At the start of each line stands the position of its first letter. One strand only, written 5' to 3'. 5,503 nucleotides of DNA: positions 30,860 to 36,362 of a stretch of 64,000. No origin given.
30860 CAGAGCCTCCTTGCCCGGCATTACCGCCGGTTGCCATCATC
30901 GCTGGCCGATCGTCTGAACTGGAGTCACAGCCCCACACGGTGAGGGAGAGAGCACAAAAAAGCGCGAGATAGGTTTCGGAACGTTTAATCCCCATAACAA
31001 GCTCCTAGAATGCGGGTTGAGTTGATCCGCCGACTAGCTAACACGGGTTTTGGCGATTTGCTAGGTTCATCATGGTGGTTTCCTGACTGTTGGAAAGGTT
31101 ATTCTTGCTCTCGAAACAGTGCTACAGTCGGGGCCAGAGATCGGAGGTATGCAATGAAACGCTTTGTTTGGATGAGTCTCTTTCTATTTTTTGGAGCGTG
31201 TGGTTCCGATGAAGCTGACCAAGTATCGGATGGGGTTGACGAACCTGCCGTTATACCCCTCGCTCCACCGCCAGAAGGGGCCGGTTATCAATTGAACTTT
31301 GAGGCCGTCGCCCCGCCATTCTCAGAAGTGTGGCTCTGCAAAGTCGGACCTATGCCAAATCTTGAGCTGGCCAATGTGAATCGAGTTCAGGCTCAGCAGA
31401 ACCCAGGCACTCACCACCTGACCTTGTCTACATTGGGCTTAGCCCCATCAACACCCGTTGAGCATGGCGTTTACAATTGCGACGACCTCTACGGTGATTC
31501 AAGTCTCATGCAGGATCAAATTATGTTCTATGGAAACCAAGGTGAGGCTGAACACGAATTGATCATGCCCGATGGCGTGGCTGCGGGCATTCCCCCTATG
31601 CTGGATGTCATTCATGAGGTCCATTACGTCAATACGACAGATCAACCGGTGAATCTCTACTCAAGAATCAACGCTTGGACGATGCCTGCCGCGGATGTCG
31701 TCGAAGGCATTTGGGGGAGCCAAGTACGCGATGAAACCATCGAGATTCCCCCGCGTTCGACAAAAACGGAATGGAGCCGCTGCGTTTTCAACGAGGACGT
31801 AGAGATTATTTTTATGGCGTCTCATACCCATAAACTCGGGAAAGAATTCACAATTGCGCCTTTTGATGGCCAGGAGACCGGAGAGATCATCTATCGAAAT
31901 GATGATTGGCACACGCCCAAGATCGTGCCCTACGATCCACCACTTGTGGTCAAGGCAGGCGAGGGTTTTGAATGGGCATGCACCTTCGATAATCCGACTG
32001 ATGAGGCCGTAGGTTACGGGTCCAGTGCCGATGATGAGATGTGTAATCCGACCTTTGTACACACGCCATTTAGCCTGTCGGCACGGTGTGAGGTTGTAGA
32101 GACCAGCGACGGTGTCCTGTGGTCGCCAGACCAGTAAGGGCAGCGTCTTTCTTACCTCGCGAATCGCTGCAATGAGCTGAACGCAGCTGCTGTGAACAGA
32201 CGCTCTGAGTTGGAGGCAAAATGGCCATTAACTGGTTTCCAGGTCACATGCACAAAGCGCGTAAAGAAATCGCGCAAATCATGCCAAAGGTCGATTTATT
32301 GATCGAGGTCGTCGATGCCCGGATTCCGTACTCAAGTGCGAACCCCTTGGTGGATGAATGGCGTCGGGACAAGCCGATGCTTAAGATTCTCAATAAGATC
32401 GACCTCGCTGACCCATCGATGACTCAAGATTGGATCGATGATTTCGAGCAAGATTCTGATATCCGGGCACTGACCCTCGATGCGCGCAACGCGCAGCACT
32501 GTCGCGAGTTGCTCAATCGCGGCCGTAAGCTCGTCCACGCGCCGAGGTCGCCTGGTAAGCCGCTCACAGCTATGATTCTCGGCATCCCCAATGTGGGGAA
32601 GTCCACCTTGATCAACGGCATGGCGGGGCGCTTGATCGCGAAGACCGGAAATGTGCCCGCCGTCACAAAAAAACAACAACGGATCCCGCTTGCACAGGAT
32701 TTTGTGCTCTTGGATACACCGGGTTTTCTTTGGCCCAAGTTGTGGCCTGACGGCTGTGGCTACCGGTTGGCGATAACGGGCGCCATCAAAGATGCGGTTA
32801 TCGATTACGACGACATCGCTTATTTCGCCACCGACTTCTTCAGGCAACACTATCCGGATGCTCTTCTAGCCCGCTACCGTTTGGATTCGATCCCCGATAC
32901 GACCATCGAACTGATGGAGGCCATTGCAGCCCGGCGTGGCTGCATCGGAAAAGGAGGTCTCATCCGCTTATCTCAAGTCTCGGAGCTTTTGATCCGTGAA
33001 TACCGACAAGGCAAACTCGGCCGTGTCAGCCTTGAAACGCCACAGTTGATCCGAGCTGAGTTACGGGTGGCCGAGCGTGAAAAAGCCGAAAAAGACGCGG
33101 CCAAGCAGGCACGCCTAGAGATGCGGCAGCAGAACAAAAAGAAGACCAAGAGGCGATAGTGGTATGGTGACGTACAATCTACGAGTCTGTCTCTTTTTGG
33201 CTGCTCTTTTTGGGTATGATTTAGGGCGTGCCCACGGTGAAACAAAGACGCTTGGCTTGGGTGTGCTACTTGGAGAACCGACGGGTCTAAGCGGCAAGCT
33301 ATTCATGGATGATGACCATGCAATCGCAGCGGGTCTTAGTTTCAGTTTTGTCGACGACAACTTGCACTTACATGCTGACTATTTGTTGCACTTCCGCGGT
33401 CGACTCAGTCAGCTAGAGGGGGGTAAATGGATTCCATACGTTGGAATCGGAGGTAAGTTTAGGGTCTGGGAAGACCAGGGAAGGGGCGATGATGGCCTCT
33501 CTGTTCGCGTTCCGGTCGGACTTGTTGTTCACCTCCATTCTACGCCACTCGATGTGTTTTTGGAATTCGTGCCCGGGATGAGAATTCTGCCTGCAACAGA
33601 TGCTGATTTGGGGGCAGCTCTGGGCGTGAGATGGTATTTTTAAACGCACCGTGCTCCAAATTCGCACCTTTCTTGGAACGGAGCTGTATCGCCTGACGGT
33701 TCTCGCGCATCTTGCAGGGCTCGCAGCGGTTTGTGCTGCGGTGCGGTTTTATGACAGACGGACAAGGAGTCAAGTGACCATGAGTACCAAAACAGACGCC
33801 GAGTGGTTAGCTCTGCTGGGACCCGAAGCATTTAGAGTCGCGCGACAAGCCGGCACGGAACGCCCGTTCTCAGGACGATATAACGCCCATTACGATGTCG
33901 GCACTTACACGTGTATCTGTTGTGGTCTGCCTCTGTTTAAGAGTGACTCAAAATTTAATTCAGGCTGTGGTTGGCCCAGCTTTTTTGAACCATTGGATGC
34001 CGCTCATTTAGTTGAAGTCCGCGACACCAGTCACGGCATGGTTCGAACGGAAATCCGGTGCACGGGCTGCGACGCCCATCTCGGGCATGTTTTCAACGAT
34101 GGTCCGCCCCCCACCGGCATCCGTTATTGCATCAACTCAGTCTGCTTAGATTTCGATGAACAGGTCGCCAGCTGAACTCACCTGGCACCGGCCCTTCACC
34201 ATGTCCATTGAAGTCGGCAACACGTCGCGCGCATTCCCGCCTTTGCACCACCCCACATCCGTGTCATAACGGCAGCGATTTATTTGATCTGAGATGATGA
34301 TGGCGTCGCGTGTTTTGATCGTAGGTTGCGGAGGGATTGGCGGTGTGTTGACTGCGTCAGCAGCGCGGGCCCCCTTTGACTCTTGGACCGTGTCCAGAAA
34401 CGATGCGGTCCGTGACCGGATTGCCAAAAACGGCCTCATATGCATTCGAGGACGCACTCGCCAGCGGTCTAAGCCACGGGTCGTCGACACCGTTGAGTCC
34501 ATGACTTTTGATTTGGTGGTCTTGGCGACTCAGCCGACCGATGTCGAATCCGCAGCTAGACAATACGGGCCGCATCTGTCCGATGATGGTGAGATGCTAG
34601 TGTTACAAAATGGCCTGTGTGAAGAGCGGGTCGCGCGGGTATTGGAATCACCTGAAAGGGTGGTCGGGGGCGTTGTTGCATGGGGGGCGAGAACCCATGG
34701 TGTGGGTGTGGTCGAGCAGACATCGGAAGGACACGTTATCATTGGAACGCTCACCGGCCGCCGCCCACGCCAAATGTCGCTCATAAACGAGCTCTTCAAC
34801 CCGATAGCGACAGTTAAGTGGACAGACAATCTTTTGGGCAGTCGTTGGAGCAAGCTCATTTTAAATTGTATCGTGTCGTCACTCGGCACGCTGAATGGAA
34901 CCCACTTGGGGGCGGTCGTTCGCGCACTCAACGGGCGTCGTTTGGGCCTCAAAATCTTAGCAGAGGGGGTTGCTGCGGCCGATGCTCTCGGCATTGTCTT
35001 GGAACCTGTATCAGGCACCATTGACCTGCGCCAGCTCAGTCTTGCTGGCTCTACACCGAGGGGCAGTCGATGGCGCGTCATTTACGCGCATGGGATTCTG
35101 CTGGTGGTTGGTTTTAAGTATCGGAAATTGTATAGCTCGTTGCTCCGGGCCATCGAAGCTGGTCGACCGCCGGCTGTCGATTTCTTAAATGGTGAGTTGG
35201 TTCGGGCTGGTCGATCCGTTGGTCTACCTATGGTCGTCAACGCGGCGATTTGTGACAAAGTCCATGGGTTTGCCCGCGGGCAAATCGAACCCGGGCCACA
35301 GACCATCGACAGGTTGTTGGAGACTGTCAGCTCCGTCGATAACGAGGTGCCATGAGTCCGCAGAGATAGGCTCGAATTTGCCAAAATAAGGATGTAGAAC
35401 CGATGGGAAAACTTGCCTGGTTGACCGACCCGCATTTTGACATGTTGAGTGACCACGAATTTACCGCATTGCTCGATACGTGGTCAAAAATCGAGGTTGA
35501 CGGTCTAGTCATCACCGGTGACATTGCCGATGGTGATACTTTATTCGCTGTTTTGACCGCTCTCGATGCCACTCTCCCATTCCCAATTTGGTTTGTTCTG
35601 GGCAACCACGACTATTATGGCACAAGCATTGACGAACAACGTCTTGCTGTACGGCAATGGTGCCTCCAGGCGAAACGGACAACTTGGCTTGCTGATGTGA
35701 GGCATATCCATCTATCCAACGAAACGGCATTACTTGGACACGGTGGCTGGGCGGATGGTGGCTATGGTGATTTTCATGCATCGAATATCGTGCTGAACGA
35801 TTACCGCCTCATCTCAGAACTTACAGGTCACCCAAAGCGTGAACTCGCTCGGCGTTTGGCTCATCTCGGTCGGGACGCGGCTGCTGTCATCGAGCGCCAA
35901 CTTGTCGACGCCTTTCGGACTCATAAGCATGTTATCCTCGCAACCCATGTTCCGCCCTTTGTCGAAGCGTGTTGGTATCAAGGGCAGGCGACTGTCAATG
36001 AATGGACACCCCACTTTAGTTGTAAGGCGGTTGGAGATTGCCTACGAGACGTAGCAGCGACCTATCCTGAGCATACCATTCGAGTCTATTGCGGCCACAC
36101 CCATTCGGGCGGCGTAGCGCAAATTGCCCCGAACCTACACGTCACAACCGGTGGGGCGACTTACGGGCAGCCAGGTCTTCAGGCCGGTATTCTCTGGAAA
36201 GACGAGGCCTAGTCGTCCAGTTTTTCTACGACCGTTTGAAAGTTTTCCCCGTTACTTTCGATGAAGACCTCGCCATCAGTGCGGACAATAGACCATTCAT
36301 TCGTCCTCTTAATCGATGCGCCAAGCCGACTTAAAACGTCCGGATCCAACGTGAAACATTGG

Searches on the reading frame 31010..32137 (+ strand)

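Call 52: search_protein_families(library=pfam, proteins=[window:31010-32137:+], max_evalue=0.001)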
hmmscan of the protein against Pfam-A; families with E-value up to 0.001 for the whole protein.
window:31010-32137:+ (375 aa): 1 family
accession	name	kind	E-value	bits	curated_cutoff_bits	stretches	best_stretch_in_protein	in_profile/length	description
PF03712.20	Cu2_monoox_C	-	5e-10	39.5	23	1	243-348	15-132/157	Copper type II ascorbate-dependent monooxygenase, C-terminal domain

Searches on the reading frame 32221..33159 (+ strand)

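Call 52: search_protein_families(library=pfam, proteins=[window:32221-33159:+], max_evalue=0.001)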
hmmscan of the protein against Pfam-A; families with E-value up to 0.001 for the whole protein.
window:32221-33159:+ (312 aa): 3 families
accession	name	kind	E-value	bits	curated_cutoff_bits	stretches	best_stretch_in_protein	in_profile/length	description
PF01926.29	MMR_HSR1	-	5.9e-16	59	21.9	1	117-170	2-57/113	50S ribosome-binding GTPase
PF02421.24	FeoB_N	-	6.1e-09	36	27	1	117-169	3-57/156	Ferrous iron transport protein B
PF03193.22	RsgA_GTPase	-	9.2e-08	32.5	30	1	51-170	54-169/174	RsgA GTPase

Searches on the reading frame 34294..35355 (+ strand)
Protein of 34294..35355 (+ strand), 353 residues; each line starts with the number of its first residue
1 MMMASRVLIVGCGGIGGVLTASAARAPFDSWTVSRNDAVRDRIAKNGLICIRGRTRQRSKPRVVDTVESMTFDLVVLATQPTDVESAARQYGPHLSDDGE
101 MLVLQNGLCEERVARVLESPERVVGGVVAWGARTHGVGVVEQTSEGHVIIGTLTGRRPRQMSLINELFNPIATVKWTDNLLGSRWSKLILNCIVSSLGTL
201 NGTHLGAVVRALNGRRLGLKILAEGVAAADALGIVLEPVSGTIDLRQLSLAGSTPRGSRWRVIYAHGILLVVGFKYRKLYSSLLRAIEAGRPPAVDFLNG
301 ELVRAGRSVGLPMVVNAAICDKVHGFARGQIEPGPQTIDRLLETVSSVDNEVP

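Call 52: search_protein_families(library=pfam, proteins=[window:34294-35355:+], max_evalue=0.001)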
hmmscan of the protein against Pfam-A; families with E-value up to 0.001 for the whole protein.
window:34294-35355:+ (353 aa): 2 families
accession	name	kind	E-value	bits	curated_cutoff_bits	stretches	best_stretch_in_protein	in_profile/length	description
PF02558.23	ApbA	-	6.7e-21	74.9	22.2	1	7-153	1-148/150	Ketopantoate reductase PanE/ApbA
PF08546.17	ApbA_C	-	1.5e-16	61.3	22.7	1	179-325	1-123/125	Ketopantoate reductase PanE/ApbA C terminal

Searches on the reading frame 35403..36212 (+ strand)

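Call 52: search_protein_families(library=pfam, proteins=[window:35403-36212:+], max_evalue=0.001)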
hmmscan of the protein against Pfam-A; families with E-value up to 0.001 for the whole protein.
window:35403-36212:+ (269 aa): 2 families
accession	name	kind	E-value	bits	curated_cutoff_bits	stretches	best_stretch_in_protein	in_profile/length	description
PF00149.33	Metallophos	-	1.1e-10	42.7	21.5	1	3-235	2-190/191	Calcineurin-like phosphoesterase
PF12850.12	Metallophos_2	-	8.7e-05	23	27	0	5-257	4-140/154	Calcineurin-like phosphoesterase superfamily domain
